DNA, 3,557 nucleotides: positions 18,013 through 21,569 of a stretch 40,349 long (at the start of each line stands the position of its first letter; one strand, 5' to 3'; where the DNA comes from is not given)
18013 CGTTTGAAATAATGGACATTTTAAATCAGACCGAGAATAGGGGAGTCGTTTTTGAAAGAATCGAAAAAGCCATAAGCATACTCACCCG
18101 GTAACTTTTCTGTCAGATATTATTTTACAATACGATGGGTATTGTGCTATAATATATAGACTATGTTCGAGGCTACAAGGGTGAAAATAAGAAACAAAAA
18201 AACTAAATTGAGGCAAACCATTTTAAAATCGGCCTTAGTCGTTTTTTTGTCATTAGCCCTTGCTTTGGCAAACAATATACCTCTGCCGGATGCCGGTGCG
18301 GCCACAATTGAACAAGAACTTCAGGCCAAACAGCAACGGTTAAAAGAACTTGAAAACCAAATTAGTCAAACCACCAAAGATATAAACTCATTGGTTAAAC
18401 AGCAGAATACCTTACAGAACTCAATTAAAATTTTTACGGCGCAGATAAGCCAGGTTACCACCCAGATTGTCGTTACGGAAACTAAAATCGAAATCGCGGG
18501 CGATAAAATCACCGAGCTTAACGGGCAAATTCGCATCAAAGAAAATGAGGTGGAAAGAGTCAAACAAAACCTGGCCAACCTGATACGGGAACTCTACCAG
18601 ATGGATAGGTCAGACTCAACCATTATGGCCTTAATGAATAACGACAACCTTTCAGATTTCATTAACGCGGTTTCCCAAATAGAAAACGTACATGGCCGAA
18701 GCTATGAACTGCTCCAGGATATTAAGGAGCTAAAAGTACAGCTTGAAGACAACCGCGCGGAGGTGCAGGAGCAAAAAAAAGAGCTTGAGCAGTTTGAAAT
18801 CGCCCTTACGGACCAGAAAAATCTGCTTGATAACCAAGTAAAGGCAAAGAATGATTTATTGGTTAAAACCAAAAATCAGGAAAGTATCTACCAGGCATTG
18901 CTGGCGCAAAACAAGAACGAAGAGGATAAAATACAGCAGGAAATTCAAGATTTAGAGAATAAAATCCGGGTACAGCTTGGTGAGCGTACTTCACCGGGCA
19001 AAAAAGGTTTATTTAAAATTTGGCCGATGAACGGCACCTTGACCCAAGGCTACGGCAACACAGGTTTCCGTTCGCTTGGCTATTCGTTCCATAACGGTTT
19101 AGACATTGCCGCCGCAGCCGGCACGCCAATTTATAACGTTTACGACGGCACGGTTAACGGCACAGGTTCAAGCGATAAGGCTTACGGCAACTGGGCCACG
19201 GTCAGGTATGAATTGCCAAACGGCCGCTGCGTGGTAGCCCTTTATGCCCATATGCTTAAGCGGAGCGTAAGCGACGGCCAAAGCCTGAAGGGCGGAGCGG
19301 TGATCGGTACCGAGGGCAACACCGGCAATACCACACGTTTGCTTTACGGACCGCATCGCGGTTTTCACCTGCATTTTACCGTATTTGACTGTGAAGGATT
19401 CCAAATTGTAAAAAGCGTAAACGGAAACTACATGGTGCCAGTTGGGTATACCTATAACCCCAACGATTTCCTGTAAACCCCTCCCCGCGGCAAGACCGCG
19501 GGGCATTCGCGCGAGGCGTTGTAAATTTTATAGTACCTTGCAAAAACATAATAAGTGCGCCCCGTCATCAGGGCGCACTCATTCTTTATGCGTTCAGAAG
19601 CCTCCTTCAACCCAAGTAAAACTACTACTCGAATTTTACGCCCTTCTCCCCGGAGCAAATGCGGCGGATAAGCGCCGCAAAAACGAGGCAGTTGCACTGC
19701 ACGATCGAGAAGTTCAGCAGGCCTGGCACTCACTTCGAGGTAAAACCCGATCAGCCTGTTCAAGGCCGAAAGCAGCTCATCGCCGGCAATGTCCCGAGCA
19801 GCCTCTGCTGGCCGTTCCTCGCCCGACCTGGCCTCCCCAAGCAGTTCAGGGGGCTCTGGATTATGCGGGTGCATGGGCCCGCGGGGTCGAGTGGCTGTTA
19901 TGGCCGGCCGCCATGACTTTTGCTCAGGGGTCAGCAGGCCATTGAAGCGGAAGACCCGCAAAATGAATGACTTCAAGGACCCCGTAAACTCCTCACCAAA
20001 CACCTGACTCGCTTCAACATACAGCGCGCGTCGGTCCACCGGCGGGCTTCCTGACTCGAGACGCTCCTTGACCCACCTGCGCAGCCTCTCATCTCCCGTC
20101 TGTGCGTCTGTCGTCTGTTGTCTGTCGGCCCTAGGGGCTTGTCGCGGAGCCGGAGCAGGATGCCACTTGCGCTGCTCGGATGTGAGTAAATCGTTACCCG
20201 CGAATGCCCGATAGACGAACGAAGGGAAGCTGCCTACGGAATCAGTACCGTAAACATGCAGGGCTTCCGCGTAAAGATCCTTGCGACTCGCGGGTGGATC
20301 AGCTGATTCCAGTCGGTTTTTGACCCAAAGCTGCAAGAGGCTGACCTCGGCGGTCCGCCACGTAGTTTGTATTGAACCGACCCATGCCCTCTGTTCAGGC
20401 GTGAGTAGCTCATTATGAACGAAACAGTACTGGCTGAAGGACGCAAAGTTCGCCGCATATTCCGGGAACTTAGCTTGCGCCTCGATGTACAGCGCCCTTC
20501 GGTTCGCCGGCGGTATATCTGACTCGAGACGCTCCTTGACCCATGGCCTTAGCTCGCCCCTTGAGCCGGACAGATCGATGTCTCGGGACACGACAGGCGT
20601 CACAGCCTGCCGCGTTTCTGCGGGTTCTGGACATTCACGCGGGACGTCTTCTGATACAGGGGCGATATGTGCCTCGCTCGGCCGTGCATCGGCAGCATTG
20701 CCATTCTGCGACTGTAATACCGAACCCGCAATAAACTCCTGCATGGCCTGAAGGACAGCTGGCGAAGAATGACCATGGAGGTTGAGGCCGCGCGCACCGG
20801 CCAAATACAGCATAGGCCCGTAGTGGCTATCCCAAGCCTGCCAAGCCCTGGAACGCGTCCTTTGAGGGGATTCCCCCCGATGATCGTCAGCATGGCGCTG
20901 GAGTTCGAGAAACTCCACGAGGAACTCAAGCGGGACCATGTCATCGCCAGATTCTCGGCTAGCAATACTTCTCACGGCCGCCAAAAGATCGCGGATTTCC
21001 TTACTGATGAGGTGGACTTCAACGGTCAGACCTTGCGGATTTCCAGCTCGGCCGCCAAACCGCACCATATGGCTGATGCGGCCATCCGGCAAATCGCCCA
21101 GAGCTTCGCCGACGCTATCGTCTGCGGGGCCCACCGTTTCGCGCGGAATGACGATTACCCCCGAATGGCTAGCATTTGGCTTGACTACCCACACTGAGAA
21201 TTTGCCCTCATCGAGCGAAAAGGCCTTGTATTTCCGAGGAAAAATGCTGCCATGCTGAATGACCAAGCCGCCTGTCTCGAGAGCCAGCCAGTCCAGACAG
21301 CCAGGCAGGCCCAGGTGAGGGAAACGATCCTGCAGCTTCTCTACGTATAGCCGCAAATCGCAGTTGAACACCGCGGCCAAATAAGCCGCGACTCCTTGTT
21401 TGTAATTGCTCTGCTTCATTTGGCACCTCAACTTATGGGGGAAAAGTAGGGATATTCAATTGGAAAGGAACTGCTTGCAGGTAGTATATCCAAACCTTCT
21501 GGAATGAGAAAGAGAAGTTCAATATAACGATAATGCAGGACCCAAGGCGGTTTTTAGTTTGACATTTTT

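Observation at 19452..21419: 655-aa orphan protein built around three tandem ~57-aa modules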

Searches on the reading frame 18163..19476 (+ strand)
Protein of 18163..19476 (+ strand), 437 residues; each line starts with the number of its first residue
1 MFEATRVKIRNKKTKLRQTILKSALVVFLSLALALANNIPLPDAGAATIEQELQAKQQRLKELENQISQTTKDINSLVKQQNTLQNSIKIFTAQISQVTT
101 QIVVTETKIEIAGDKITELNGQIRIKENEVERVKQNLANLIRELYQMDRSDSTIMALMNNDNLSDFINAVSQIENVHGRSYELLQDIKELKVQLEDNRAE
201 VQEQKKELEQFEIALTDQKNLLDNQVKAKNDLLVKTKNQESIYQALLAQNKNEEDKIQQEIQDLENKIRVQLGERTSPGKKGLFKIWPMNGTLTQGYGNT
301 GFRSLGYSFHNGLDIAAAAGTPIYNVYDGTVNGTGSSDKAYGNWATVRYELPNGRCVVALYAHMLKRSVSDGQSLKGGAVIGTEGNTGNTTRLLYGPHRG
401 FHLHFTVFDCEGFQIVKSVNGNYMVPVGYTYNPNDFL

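Call 41: search_protein_families(library=pfam, proteins=[window:18163-19476:+], max_evalue=0.01)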
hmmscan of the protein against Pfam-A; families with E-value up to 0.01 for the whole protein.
window:18163-19476:+ (437 aa): 5 families
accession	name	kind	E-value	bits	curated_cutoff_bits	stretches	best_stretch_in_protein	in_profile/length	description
PF01551.29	Peptidase_M23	-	8e-18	64.9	28.7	1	309-407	2-87/96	Peptidase family M23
PF20651.3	EXOC6_Sec15_N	-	0.00013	22.4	27.2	1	149-209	8-67/170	Exocyst complex component EXOC6/Sec15, N-terminal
PF24568.1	CC_PcsB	-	0.00064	20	27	1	127-196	5-74/75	Peptidoglycan hydrolase PcsB, coiled-coil domain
PF08614.16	ATG16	-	0.0043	17.7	33.7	1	51-144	67-160/200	Autophagy protein 16 (ATG16)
PF12795.12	MscS_porin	-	0.009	16.1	34.4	1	47-144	81-181/238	Mechanosensitive ion channel porin domain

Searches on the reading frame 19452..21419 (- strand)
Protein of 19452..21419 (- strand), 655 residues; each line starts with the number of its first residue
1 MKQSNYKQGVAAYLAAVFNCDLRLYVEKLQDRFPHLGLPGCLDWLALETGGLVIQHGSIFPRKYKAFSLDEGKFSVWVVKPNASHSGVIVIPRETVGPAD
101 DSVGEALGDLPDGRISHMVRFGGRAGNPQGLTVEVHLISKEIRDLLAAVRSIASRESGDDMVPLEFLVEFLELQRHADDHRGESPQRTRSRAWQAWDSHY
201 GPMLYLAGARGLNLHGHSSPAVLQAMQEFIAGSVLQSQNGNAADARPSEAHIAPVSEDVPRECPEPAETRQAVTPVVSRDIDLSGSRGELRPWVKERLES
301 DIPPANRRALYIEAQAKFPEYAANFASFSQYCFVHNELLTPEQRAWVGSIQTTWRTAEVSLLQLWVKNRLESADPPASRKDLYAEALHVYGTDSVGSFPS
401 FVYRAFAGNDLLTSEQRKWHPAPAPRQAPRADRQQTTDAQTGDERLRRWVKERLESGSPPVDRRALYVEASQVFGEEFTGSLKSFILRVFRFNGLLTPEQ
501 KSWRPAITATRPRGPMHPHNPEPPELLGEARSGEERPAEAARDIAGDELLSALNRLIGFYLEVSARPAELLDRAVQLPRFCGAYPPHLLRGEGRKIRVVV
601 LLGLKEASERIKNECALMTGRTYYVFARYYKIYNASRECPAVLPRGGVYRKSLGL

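Call 5: search_protein_families(library=pfam, proteins=[window:19452-21419:-], max_evalue=1)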
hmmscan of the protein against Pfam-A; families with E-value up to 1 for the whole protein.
window:19452-21419:- (655 aa): 1 family
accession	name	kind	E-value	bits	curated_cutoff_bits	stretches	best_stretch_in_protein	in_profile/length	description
PF07825.17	Exc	-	0.097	13.1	23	1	444-474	20-50/77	Excisionase-like protein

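Call 6: search_protein_families(library=phrogs, proteins=[window:19452-21419:-], max_evalue=1)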
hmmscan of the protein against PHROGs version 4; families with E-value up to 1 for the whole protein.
window:19452-21419:- (655 aa): 0 families

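Call 8: find_homologous_proteins(query=window:19455-21419:-, max_evalue=0.001)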
Query window:19455-21419:- (655 aa): 1 proteins with E <= 0.001 among 8000 candidates.
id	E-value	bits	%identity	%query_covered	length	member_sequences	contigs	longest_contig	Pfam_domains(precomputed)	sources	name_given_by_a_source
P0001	0.0e+0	1501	100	100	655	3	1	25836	-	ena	-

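Call 10: find_encoding_contigs(protein=P0001, flank=10000)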
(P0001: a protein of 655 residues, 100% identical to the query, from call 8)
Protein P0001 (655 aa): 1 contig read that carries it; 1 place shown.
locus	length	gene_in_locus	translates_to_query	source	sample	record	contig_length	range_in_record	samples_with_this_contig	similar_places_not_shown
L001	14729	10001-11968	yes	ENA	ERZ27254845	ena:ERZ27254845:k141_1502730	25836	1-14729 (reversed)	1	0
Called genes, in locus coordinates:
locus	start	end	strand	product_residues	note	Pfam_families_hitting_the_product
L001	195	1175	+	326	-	PF03462:PCRF, PF00472:RF-1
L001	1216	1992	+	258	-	PF00005:ABC_tran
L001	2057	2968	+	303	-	PF18075:FtsX_ECD, PF02687:FtsX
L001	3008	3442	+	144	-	PF01281:Ribosomal_L9_N, PF03948:Ribosomal_L9_C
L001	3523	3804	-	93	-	PF01016:Ribosomal_L27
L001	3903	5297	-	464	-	PF01555:N6_N4_Mtase (faint), PF01170:UPF0020, PF13847:Methyltransf_31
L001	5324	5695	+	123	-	PF27542:ArfC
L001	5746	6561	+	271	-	PF00413:Peptidase_M10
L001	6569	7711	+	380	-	PF00266:Aminotran_5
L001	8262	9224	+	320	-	PF02899:Phage_int_SAM_1, PF13495:Phage_int_SAM_4 (weak), PF00589:Phage_integrase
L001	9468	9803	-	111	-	-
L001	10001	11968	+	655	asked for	-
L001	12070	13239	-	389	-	PF01551:Peptidase_M23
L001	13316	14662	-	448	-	PF00749:tRNA-synt_1c, PF19269:Anticodon_2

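Call 17: search_solved_structures(query=window:19455-21419:-, max_evalue=10)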
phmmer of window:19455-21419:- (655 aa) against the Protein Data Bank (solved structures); distinct sequences matched with E-value up to 10: 1.
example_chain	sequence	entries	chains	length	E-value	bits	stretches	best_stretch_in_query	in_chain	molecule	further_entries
6z1p_AS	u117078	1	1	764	0.61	11.6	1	403-485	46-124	mL104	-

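Call 22: search_protein_representatives(protein=window:19455-21419:-)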
Query: 655 residues. Proteins with E-value up to 0.001 (for the whole library): 2; up to 1e-10: 1; up to 1e-30: 1. The best 2 are listed.
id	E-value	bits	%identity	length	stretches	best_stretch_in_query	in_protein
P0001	0.0e+00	1500.9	100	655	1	1-655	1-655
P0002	3.6e-09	52.0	31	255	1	30-233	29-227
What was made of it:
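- Tried and rejected: The exhaustive phmmer search of 1.84e9 representatives found one relative, covering the N-domain only (call 22).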

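Call 24: find_encoding_contigs(protein=P0002, flank=10000)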
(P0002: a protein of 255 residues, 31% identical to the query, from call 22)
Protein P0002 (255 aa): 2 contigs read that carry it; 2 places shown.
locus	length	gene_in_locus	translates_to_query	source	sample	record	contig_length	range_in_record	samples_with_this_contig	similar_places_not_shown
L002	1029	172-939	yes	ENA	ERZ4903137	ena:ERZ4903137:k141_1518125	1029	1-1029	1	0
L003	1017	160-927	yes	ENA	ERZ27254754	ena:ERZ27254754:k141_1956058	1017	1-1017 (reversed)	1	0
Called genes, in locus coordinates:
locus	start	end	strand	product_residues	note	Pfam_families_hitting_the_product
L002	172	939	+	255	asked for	-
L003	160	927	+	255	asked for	-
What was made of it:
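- The only relative of ORF655 (P0002) is a stand-alone N-domain on a 1-kb contig with no recombinase in view (call 24).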

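Call 29: predict_structure(protein=window:19455-21419:-)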
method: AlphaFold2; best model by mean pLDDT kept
length: 655 residues; sequences in the alignment: 1
mean_pLDDT: 37.1   pTM: 0.22
mean pLDDT of the five models: 37.1, 34.1, 33.0, 32.1, 30.9
residues with pLDDT >= 90: 0; 70-90: 1; 50-70: 73; < 50: 581
segments of 3 or more residues with pLDDT < 50: 1-291, 298-312, 319-339, 341-361, 386-412, 419-440, 457-459, 480-608, 615-655
pLDDT, mean of each block of 10 residues (from residue 1): 32 33 37 36 32 29 27 35 32 35 31 28 29 29 36 31 36 40 36 36 32 31 37 30 27 27 29 26 39 51 43 49 40 38 43 45 54 57 49 38 45 49 34 36 61 58 53 52 41 34 27 29 31 33 31 31 35 45 39 34 44 45 34 23 25 26
secondary structure, 60 per line:
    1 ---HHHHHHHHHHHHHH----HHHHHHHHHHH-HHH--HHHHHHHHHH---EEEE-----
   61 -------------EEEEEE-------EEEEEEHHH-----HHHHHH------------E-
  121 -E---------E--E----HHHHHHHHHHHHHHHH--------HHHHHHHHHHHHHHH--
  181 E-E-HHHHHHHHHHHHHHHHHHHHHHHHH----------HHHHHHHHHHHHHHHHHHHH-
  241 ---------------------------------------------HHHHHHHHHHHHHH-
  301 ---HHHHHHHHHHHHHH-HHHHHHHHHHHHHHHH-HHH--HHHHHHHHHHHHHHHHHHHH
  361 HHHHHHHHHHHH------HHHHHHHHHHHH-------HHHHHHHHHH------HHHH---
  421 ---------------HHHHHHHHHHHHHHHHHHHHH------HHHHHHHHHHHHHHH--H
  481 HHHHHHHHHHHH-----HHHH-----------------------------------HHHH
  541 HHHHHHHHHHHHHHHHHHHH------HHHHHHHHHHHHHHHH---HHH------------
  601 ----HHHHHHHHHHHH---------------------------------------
elements in order (helices of 4 or more, strands of 3 or more residues): H4-17 H22-32 H39-48 E52-55 E74-79 E87-92 H101-106 H140-155 H164-178 H185-209 H220-239 H286-299 H304-317 H319-334 H341-372 H379-390 H398-407 H414-417 H436-456 H463-477 H480-492 H498-501 H537-560 H567-582 H605-616
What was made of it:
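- The single-sequence full-length model is useless (pLDDT 37, call 29), so the N-domain fold is unknown.
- Tried and rejected: The full-length single-sequence AlphaFold model had pLDDT 37 and was unusable (call 29).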

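Call 31: search_protein_families(library=ncbifam, proteins=[window:19455-21419:-, P0002], max_evalue=1)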
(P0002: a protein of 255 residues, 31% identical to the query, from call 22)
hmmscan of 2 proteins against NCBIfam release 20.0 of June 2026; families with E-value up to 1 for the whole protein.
window:19455-21419:- (655 aa): 0 families

P0002 (255 aa): 1 family
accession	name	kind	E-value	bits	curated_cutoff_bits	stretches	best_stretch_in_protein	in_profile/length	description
NF007998.1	PRK10723.1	equivalog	0.077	12.5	369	1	35-96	57-118/243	purine nucleoside phosphorylase YfiH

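Call 32: search_protein_families(library=padloc, proteins=[window:19455-21419:-, P0002], max_evalue=1)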
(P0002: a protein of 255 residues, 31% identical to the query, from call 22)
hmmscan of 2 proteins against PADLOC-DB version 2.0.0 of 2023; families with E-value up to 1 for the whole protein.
window:19455-21419:- (655 aa): 0 families

P0002 (255 aa): 0 families
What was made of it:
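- On Known anti-phage defence systems (PADLOC-DB 2.0): ORF655, ORF111 and P0002 match no family at E up to 1 (call 32).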

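Call 66: search_dna_similar(query=window:19455-21419:-, collection=plasmids, mode=protein, max_evalue=1, max_rows=15)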
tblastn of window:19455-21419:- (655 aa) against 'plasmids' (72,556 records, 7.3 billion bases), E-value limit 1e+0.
No match.

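Call 67: search_dna_similar(query=window:19455-21419:-, collection=phages, mode=protein, max_evalue=1, max_rows=15)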
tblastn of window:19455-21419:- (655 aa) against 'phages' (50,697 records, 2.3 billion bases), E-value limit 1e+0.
No match.

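Call 70: list_cluster_members(proteins=[P0001, P0002, P0003, window:19455-21419:-])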
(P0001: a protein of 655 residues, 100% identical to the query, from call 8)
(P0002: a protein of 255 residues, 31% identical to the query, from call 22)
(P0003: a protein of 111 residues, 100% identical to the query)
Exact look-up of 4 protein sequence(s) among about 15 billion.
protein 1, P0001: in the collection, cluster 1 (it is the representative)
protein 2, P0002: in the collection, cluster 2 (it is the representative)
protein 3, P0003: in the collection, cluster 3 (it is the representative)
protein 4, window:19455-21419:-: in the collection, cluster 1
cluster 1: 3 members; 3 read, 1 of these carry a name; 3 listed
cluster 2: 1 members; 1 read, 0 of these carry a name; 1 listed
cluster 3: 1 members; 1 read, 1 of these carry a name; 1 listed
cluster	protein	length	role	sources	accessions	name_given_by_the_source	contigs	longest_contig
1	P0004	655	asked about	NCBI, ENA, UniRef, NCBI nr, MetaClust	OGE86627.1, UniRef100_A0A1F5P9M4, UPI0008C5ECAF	MAG: hypothetical protein A3J48_01650 [Candidatus Doudnabacteria bacterium ... | Uncharacterized protein n=1 Tax=Candidatus Doudnabacteria bacterium ... | status=active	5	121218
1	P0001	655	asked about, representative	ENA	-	-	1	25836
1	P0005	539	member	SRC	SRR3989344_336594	-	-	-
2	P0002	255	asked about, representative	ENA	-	-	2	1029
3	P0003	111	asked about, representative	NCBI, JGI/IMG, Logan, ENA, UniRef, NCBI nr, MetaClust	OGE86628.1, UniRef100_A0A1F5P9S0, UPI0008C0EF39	MAG: hypothetical protein A3J48_01655 [Candidatus Doudnabacteria bacterium ... | Uncharacterized protein n=1 Tax=Candidatus Doudnabacteria bacterium ... | status=active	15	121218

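Call 77: search_protein_families(library=pfam, proteins=[P0002], max_evalue=10)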
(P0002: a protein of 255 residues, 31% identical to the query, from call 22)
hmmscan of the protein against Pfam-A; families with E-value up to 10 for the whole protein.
P0002 (255 aa): 0 families

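Call 78: search_protein_families(library=phrogs, proteins=[P0002], max_evalue=10)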
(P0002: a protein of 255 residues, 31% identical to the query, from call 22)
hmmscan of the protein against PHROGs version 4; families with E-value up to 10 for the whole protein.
P0002 (255 aa): 0 families
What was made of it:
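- There is no hit to any PADLOC defence model or PHROG family (calls 6, 32, 78).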
